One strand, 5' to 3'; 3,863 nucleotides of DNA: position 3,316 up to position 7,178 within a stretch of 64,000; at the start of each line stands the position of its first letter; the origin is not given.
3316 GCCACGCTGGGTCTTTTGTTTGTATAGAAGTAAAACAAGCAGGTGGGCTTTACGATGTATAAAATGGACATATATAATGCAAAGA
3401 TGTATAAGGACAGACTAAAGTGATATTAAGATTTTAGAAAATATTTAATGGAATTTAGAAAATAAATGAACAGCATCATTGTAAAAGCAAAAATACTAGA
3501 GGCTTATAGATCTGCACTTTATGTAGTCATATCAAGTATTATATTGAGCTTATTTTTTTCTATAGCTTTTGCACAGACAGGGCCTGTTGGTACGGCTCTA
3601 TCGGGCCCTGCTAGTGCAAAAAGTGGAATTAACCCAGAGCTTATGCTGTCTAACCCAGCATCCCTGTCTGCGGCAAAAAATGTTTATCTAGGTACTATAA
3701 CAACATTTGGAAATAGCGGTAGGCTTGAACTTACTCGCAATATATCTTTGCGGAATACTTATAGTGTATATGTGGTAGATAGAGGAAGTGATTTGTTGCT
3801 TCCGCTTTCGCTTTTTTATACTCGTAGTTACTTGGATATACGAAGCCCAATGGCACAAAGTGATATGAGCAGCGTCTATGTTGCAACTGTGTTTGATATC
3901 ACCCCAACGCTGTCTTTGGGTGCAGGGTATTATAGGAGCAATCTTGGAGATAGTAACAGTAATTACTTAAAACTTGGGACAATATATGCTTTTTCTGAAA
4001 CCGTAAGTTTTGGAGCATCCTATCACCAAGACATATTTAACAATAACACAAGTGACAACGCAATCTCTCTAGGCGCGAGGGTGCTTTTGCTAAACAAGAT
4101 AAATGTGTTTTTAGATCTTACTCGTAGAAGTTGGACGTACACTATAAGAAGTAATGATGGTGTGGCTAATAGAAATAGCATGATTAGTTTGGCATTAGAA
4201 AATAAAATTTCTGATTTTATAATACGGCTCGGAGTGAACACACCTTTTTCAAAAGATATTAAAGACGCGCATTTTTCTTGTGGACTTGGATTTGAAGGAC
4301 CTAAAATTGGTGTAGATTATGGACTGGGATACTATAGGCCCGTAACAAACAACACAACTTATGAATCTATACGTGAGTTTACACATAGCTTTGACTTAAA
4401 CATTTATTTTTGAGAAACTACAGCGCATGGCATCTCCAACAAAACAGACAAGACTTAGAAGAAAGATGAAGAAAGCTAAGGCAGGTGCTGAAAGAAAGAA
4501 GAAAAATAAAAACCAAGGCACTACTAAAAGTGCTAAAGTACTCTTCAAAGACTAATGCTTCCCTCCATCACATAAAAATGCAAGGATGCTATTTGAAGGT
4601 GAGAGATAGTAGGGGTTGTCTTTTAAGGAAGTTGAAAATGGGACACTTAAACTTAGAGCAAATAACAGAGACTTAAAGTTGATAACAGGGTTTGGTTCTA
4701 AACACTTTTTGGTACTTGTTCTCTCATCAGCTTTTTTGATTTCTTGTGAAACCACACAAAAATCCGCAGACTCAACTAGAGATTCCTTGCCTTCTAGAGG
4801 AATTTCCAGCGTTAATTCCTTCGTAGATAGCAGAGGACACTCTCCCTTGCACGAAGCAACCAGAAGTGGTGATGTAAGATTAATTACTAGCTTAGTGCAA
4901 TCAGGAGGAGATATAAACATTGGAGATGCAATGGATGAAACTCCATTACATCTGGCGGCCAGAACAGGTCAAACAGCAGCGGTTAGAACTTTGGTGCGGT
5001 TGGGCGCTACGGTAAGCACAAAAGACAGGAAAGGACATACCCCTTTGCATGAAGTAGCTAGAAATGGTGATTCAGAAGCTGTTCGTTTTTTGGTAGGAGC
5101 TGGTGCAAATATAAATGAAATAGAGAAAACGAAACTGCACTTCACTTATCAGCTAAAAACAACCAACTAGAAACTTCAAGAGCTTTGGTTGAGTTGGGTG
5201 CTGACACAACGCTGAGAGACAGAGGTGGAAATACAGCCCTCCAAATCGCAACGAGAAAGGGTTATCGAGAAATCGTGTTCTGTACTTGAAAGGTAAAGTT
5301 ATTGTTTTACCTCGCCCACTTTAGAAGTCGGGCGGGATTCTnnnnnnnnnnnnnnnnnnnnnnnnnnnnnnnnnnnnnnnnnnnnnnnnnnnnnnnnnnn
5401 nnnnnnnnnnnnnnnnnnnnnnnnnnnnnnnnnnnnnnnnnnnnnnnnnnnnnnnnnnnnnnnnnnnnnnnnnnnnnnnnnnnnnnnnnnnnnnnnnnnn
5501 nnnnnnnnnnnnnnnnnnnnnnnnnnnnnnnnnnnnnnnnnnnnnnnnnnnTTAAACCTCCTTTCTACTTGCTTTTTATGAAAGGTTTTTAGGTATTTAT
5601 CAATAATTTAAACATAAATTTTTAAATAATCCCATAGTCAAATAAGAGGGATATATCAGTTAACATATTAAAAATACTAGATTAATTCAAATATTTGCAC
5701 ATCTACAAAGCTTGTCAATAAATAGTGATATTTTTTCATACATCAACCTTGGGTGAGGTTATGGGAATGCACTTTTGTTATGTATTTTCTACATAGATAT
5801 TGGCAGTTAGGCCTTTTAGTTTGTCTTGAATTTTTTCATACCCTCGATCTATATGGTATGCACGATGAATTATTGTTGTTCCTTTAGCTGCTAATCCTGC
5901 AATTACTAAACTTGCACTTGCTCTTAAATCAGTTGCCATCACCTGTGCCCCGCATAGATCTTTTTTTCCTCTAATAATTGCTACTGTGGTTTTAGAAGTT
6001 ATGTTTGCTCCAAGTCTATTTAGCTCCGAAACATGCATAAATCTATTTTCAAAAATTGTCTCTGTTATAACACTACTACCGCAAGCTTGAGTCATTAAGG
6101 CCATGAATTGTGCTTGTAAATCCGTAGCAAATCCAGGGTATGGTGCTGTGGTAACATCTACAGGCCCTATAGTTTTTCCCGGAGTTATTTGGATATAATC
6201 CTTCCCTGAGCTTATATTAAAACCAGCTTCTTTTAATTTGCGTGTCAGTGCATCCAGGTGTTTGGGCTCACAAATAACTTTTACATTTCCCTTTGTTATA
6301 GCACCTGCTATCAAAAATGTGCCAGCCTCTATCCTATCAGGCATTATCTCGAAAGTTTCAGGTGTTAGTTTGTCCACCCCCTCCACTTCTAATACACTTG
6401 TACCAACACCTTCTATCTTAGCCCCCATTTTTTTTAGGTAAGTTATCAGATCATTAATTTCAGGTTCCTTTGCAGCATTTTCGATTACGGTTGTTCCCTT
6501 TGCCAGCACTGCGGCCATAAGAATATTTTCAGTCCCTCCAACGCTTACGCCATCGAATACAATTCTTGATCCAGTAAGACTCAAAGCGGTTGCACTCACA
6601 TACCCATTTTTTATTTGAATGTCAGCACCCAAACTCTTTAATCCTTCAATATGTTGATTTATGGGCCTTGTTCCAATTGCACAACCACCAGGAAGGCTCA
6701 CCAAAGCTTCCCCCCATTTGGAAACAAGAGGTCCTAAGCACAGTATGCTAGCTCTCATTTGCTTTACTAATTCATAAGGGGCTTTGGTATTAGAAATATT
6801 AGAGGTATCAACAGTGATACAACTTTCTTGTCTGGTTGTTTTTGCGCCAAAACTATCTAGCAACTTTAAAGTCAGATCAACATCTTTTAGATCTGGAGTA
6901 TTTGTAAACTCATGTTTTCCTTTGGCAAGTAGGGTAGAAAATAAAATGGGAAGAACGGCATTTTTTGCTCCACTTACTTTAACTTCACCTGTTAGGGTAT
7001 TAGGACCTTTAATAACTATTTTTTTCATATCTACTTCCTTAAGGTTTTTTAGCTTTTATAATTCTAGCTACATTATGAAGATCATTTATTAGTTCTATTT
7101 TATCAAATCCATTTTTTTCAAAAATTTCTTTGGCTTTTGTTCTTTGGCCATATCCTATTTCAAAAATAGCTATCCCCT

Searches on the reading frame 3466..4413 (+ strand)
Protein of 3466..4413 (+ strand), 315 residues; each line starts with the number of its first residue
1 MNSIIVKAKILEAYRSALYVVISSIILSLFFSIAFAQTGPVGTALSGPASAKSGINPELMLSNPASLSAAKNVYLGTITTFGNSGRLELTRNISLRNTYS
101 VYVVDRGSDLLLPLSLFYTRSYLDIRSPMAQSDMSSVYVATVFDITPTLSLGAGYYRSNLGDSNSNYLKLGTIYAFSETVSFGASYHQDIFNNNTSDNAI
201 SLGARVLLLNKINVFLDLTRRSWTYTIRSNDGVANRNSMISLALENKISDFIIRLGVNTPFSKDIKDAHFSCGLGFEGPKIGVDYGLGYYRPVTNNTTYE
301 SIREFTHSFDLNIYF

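Call 47: search_protein_families(library=pfam, proteins=[window:3466-4413:+], max_evalue=0.1)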
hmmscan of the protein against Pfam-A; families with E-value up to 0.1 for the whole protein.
window:3466-4413:+ (315 aa): 2 families
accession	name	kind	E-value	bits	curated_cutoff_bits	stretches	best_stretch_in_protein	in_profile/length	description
PF13609.12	Porin_4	-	0.0025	18.1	27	1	134-219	185-269/310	Gram-negative porin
PF03349.22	Toluene_X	-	0.01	14.8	29.7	0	22-72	4-52/421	Outer membrane protein transport protein (OMPP1/FadL/TodX)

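Call 52: search_protein_families(library=ncbifam, proteins=[window:3466-4413:+], max_evalue=1)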
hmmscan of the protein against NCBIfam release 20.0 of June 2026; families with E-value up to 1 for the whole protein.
window:3466-4413:+ (315 aa): 2 families
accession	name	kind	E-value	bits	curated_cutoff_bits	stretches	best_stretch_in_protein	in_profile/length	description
NF033709.1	PorV_fam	subfamily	0.0025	17.4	90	1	133-293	153-314/326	PorV/PorQ family protein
TIGR01414.1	autotrans_barl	domain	0.0047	16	16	1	151-206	375-430/432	autotransporter outer membrane beta-barrel domain-containing protein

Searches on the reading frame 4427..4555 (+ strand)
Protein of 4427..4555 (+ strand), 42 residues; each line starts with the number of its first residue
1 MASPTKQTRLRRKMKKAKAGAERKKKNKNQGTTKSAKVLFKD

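Call 47: search_protein_families(library=pfam, proteins=[window:4427-4555:+], max_evalue=0.1)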
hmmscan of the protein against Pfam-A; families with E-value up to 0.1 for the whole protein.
window:4427-4555:+ (42 aa): 1 family
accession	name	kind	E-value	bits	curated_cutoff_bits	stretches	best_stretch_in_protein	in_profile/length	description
PF09793.14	AD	-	0.022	15.2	23.4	1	5-41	3-39/90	Anticodon-binding domain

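Call 52: search_protein_families(library=ncbifam, proteins=[window:4427-4552:+], max_evalue=1)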
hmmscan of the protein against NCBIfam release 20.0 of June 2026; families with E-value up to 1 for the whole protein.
seq(42 aa): 0 families

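Call 53: find_homologous_proteins(query=window:4427-4552:+, max_evalue=0.01)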
Query seq(42 aa) (42 aa): 4 proteins with E <= 0.01 among 4 candidates.
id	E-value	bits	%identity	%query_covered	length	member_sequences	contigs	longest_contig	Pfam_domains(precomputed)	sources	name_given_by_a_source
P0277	7.0e-13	64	88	100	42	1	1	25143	-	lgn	-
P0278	5.8e-12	61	86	100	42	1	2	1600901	-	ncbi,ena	-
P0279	1.8e-6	44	67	100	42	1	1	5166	-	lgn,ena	-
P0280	6.8e-6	43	90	69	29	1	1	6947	-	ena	-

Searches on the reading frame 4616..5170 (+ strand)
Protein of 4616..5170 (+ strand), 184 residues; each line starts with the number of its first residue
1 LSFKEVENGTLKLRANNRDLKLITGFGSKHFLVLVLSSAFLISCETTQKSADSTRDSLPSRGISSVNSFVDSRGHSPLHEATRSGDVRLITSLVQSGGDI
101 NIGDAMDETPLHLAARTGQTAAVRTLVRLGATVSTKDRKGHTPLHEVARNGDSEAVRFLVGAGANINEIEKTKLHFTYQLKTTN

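Call 47: search_protein_families(library=pfam, proteins=[window:4616-5170:+], max_evalue=0.1)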
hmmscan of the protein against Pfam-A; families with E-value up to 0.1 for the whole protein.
window:4616-5170:+ (184 aa): 6 families
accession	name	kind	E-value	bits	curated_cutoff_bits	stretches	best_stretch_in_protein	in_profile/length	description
PF12796.13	Ank_2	-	2e-28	99.2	27.3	2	78-168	1-88/90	Ankyrin repeats (3 copies)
PF00023.36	Ank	-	1.4e-21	75.7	21.1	3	140-168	2-30/33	Ankyrin repeat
PF13606.12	Ank_3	-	6.6e-17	60.1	22.3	3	140-167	2-29/30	Ankyrin repeat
PF13637.12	Ank_4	-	1.8e-11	44.4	22.7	2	78-127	1-50/50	Ankyrin repeats (many copies)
PF13857.12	Ank_5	-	2e-09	38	27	2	97-145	5-54/56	Ankyrin repeats (many copies)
PF24521.3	Ank_KRIT1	-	0.00052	20.2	80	1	75-131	19-70/149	KRIT1 ankyrin-repeats domain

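Call 52: search_protein_families(library=ncbifam, proteins=[window:4616-5170:+], max_evalue=1)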
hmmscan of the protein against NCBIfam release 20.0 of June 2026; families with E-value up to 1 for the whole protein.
window:4616-5170:+ (184 aa): 12 families
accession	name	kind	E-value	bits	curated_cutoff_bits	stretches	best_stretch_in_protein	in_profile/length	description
NF043029.1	T4SS_AnkY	equivalog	5e-17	61.6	600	2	109-172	460-523/543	Dot/Icm T4SS effector AnkY/LegA9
NF043023.1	T4SS_AnkH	equivalog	6.3e-10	38.4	600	2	86-170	11-95/467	Dot/Icm T4SS effector AnkH/LegA3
NF041931.2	MzaA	equivalog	1.1e-08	34.4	800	1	78-167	6-95/726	MZA anti-phage system associated sigma-70 family RNA polymerase sigma factor MzaA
NF043019.1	T4SS_AnkC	equivalog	1.1e-06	27.9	450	1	75-127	168-221/459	Dot/Icm T4SS effector AnkC/LegA12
NF043022.1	T4SS_AnkG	equivalog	3.8e-06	25.9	500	1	65-165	321-428/455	Dot/Icm T4SS effector AnkG/AnkZ/LegA7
NF043021.1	T4SS_AnkF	equivalog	1e-05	24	1000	1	105-180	583-657/917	Dot/Icm T4SS effector AnkF/LegA14/Ceg31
TIGR00870.1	trp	subfamily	1.2e-05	23.6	498.75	1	106-134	130-158/747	transient-receptor-potential calcium channel protein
NF043028.1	T4SS_AnkX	equivalog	2e-05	23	1400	1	74-166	385-678/938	Dot/Icm T4SS effector AnkN/AnkX/LegA8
NF043024.1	T4SS_AnkI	equivalog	0.0017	17.2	550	1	105-144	239-279/439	Dot/Icm T4SS effector AnkI/LegAS4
NF043020.1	T4SS_AnkD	equivalog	0.0093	14.9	500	0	133-176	74-117/426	Dot/Icm T4SS effector AnkD/LegA15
NF043026.1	T4SS_AnkK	equivalog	0.034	12.8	650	1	73-125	399-451/623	Dot/Icm T4SS effector AnkK/LegA5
NF043027.1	T4SS_AnkQ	equivalog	0.071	11.7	700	1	68-165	286-389/496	Dot/Icm T4SS effector AnkQ/LegA10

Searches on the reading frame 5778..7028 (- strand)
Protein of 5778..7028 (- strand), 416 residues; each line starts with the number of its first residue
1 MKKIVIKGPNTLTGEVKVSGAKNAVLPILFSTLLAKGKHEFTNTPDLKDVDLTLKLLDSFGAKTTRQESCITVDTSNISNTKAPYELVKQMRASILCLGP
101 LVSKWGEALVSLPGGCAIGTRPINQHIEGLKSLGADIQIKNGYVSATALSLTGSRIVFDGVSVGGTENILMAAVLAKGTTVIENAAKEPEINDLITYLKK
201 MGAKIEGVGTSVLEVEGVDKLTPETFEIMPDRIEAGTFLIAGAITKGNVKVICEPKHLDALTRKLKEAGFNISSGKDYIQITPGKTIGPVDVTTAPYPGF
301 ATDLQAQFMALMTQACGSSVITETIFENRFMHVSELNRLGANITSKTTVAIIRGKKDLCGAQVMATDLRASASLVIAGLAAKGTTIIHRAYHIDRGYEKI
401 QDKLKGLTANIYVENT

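Call 21: find_homologous_proteins(query=window:5778-7028:-, max_evalue=1e-50)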
Query window:5778-7028:- (416 aa): 8000 proteins with E <= 1e-50 among 8000 candidates; the best 120 are listed.
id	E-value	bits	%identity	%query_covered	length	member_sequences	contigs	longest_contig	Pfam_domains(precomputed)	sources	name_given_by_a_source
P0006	1.8e-267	904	100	100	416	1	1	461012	PF00275.26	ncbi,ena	-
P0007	1.7e-219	746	83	100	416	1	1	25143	PF00275.26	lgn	-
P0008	9.1e-219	744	84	99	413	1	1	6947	PF00275.26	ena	-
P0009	1.5e-197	674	77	100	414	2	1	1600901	PF00275.26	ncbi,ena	-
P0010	4.0e-163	561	63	99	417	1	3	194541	PF00275.26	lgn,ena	-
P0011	4.3e-163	561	63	100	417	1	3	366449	PF00275.26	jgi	jgi:UDP-N-acetylglucosamine 1-carboxyvinyltransferase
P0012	1.3e-162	559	64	99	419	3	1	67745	PF00275.26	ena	-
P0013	4.2e-160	551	62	100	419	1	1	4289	PF00275.26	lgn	-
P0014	5.3e-160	551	62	99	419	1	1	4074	PF00275.26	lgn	-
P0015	1.7e-159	549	62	99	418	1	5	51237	PF00275.26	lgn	-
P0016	8.0e-159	547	62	99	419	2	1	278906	PF00275.26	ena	-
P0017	3.9e-158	544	61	100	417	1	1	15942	PF00275.26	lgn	-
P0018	4.0e-158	544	62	98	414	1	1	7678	PF00275.26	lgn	-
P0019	7.8e-158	543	62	99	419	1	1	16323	PF00275.26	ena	-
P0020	8.7e-158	543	63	99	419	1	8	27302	PF00275.26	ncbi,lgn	-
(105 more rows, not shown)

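Call 23: find_encoding_contigs(protein=P0006, flank=3000, max_places=3)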
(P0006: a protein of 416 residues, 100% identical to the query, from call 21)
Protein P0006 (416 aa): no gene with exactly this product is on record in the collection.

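Call 24: find_encoding_contigs(protein=P0009, flank=4000, max_places=3)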
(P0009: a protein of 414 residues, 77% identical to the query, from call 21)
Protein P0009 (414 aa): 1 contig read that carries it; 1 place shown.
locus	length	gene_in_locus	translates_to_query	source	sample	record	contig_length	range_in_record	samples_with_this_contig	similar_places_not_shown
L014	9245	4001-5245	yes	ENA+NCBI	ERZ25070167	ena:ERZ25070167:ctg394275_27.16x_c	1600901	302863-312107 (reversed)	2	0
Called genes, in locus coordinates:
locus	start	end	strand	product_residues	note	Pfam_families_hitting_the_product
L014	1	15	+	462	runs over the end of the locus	-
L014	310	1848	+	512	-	PF07498:Rho_N, PF07497:Rho_RNA_bind, PF00006:ATP-synt_ab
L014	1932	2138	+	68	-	PF01197:Ribosomal_L31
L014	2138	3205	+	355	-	PF03462:PCRF, PF00472:RF-1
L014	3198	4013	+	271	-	PF17827:PrmC_N, PF08242:Methyltransf_12 (faint), PF13649:Methyltransf_25 (faint), PF02475:TRM5-TYW2_MTfase (weak), PF03602:Cons_hypoth95 (weak), PF05175:MTS, PF06325:PrmA (weak), PF13847:Methyltransf_31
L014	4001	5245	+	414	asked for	PF00275:EPSP_synthase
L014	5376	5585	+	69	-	-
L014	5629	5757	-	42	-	-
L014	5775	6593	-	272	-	-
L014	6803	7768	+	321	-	PF00268:Ribonuc_red_sm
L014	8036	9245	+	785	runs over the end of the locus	PF03477:ATP-cone, PF00317:Ribonuc_red_lgN, PF02867:Ribonuc_red_lgC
